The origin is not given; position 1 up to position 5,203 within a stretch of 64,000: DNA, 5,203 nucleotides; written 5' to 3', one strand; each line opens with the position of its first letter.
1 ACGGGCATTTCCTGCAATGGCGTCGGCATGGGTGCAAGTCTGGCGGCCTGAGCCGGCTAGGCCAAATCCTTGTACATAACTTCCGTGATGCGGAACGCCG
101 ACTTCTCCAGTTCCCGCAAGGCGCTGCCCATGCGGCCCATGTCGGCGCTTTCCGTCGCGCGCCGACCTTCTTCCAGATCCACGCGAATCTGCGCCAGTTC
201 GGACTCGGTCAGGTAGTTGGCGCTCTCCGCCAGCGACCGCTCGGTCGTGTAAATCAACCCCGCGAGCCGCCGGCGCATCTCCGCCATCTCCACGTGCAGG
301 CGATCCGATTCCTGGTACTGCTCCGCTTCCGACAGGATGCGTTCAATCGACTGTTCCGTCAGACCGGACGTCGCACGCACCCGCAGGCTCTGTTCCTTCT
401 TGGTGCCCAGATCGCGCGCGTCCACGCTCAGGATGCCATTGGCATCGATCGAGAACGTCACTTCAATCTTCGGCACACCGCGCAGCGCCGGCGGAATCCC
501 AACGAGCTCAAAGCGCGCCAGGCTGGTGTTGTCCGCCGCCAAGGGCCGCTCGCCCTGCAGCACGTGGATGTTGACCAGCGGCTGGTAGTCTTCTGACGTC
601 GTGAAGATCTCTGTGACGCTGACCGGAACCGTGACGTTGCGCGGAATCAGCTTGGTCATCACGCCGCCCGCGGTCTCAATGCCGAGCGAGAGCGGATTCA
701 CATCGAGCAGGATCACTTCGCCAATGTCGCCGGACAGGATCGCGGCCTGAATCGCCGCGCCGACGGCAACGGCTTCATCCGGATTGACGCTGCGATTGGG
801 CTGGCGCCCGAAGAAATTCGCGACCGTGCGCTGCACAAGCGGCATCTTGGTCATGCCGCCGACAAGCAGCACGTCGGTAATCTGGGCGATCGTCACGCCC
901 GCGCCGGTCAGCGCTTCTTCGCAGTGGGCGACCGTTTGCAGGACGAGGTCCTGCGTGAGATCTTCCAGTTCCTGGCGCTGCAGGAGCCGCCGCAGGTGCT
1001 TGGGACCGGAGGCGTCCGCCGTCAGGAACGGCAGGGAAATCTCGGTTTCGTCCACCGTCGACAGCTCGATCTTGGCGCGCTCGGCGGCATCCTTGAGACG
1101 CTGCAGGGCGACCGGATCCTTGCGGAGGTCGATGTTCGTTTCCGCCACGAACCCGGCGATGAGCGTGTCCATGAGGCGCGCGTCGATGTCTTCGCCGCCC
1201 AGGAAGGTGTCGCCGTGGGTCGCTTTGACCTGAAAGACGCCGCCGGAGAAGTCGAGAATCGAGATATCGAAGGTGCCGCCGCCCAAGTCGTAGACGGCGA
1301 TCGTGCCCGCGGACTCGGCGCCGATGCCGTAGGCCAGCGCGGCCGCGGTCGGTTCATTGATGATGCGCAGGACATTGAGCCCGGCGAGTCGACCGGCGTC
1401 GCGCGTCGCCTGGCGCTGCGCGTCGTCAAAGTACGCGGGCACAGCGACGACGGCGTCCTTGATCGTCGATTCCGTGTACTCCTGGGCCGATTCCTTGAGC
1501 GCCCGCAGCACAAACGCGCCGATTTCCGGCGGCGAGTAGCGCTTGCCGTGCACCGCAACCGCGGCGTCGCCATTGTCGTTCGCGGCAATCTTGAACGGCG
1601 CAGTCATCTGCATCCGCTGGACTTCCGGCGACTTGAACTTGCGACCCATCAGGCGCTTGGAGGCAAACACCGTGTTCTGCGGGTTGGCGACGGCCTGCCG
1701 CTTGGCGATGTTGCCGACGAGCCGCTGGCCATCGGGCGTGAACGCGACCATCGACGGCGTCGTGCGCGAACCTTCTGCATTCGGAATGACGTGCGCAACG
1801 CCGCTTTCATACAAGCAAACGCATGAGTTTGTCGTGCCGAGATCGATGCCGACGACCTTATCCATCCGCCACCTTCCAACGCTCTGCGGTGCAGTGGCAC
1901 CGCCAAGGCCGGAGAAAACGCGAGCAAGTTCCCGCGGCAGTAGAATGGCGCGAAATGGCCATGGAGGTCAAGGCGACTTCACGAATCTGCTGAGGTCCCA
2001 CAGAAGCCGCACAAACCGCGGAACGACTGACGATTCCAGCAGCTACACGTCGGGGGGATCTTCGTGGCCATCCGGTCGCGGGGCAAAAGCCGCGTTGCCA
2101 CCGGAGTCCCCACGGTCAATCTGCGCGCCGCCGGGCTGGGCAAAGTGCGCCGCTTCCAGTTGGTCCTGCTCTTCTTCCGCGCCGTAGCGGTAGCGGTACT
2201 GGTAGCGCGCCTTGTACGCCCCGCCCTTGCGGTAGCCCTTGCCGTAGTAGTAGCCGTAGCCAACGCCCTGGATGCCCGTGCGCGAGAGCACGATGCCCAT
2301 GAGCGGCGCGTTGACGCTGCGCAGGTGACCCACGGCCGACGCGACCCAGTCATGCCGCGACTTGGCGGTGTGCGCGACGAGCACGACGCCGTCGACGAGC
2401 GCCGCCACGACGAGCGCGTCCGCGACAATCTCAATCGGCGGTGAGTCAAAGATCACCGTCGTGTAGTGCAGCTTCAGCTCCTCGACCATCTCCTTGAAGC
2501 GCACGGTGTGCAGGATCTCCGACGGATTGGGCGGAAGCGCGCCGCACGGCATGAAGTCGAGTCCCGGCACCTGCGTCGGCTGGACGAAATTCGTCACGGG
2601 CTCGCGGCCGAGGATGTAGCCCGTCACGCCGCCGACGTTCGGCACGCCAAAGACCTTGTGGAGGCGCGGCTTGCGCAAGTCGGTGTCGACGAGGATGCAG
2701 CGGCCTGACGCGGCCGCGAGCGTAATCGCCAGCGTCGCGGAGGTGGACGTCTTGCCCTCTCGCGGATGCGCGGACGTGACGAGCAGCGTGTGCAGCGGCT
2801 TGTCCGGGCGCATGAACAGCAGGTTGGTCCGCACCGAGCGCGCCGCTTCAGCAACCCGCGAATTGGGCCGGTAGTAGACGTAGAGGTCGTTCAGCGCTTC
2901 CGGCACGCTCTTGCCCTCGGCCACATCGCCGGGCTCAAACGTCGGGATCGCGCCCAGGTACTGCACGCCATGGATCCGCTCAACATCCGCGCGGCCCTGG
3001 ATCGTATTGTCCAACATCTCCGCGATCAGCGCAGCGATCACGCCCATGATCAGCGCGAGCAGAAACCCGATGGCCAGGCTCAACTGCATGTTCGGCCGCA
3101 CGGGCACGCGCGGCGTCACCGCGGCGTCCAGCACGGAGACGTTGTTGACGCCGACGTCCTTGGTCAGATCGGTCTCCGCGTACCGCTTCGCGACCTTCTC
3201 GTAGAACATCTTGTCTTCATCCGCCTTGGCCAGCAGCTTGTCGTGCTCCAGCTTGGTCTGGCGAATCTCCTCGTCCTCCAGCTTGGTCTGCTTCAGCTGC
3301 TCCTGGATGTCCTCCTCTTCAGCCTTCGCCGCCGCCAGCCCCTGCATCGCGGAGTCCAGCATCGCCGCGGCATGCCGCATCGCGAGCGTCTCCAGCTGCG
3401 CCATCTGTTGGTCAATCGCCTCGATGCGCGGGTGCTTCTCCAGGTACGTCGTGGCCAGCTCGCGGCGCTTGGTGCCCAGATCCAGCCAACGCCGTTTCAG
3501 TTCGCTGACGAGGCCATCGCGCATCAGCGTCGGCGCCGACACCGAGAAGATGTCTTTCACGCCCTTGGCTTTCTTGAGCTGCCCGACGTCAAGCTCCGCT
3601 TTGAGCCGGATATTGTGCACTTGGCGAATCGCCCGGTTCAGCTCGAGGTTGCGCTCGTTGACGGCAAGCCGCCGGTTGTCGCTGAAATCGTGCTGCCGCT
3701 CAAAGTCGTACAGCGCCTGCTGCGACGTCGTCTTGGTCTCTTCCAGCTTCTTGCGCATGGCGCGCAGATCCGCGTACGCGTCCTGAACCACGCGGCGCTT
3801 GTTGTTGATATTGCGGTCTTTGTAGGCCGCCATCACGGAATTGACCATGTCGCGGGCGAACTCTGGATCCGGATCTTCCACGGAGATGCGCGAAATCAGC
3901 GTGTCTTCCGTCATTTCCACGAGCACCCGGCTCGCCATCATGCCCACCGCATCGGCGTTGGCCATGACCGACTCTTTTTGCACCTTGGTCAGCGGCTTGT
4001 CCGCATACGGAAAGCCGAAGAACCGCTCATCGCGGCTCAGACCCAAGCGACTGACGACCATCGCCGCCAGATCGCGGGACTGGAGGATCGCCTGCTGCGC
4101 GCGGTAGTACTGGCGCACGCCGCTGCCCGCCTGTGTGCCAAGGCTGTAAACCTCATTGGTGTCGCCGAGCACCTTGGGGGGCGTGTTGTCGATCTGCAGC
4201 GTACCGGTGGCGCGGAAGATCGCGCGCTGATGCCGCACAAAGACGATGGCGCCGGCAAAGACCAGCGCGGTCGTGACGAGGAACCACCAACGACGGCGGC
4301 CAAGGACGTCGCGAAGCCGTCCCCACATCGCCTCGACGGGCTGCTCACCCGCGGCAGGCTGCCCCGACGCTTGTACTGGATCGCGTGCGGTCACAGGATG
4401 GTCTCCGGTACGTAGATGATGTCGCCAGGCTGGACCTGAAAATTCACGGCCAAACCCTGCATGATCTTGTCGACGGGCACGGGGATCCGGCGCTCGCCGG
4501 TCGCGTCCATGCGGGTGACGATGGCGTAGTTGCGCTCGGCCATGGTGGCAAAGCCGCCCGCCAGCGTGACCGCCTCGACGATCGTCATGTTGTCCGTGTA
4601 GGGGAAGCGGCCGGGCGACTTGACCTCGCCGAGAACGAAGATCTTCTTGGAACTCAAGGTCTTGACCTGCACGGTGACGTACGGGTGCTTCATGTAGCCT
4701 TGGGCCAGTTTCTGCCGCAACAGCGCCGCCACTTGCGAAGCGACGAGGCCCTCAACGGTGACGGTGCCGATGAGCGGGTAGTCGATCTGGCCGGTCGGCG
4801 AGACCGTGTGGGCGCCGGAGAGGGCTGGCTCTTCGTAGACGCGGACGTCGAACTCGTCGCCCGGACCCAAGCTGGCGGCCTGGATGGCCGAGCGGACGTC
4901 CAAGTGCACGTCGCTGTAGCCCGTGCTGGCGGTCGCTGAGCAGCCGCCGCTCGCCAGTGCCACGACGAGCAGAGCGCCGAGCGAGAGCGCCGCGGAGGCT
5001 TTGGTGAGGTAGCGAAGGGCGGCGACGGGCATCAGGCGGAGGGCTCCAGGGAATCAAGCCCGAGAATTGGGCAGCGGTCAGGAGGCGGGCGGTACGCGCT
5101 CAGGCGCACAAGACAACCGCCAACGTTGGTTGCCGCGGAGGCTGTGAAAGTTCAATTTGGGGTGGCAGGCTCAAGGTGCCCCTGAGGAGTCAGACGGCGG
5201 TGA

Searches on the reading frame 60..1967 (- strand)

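Call 51: search_protein_families(library=pfam, proteins=[window:60-1967:-], max_evalue=0.0001)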
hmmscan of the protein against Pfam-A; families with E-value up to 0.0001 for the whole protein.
window:60-1967:- (636 aa): 3 families
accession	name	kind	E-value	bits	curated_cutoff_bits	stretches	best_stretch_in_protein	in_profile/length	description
PF00012.26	HSP70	-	3.8e-225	749.1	20.6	1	38-632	1-598/599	Hsp70 protein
PF06723.19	MreB_Mbl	-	7.2e-13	48.5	27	1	154-267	78-186/327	MreB/Mbl protein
PF02782.22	FGGY_C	-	4.9e-06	26.9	27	1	347-410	136-196/198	FGGY family of carbohydrate kinases, C-terminal domain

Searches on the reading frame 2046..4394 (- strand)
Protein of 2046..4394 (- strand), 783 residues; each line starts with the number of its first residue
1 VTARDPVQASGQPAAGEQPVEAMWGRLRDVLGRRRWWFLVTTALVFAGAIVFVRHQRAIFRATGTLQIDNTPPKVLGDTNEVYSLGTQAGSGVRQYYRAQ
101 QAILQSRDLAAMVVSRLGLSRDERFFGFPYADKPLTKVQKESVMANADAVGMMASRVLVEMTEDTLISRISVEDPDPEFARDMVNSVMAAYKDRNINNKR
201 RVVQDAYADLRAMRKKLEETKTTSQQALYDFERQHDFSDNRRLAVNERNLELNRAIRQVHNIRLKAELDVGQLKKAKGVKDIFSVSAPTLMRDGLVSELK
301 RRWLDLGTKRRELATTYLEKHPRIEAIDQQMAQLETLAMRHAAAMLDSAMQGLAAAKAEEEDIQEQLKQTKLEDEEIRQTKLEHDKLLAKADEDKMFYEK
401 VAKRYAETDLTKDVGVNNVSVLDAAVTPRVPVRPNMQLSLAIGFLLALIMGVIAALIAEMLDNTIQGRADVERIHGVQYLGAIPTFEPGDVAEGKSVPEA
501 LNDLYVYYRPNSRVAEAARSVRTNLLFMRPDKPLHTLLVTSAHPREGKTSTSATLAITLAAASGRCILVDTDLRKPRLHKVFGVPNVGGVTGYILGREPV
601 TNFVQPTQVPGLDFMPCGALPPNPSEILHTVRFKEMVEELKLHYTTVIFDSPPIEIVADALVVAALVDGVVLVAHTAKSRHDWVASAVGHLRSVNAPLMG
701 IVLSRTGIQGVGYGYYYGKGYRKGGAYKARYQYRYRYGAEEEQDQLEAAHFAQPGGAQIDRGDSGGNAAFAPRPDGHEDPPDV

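Call 56: search_protein_families(library=pfam, proteins=[window:2046-4394:-], max_evalue=0.0001)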
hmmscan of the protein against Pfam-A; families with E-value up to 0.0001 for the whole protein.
window:2046-4394:- (783 aa): 1 family
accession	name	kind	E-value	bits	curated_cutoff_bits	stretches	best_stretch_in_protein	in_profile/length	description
PF13807.11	GNVR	-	1.9e-09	37.8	27.7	1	392-458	14-80/82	G-rich domain on putative tyrosine kinase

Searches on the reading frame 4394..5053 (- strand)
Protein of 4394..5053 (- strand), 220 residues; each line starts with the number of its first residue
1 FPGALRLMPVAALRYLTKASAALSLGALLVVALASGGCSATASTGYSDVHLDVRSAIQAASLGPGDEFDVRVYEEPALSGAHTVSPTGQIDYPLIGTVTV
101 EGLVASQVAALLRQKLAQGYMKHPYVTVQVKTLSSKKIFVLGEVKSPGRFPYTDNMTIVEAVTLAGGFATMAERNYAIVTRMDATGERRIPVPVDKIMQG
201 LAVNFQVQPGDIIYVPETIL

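Call 51: search_protein_families(library=pfam, proteins=[window:4394-5053:-], max_evalue=0.0001)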
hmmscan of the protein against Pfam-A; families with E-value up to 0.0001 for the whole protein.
window:4394-5053:- (220 aa): 3 families
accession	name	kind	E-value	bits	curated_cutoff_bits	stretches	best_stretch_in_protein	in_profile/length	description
PF02563.21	Poly_export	-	5.8e-21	74.9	28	1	59-131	6-77/77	Polysaccharide biosynthesis/export protein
PF22461.2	SLBB_2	-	8e-11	42.3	27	1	136-215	1-79/79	SLBB domain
PF10531.15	SLBB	-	1.1e-10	41.6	27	1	137-192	1-54/55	SLBB domain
